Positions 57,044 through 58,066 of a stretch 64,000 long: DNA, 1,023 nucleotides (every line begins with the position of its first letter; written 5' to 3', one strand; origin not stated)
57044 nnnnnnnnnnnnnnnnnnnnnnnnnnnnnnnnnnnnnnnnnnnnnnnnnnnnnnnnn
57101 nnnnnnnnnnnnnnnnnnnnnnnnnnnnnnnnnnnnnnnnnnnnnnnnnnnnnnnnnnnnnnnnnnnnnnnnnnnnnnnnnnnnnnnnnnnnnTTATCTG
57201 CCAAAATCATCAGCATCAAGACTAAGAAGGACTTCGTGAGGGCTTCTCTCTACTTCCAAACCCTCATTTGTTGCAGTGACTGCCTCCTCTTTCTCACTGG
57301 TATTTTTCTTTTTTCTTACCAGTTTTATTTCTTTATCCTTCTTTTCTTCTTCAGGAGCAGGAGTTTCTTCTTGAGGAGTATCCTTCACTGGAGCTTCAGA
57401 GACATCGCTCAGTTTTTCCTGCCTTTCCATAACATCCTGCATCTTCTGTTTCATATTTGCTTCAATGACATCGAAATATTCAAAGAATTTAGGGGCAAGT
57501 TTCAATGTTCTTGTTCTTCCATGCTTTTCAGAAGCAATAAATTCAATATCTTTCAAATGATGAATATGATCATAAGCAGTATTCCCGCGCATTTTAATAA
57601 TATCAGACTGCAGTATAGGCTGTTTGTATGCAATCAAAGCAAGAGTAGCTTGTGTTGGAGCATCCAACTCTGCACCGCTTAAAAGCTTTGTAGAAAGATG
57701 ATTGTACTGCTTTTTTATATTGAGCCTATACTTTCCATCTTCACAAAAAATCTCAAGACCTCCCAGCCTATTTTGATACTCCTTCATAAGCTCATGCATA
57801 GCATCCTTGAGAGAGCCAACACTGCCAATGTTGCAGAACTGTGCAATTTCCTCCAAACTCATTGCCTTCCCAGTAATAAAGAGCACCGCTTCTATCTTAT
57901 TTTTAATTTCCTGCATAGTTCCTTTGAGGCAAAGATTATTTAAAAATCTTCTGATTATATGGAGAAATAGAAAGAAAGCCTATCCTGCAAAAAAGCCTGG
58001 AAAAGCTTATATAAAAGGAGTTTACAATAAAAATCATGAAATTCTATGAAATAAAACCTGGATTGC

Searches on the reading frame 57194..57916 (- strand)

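Call 59: search_protein_families(library=pfam, proteins=[window:57194-57916:-], max_evalue=0.0001)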
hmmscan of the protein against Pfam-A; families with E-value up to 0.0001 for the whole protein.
window:57194-57916:- (240 aa): 1 family
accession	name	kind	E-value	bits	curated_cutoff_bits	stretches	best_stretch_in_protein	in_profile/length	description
PF04079.22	SMC_ScpB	-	2e-31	109.2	27.4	1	7-150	2-151/160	Segregation and condensation complex subunit ScpB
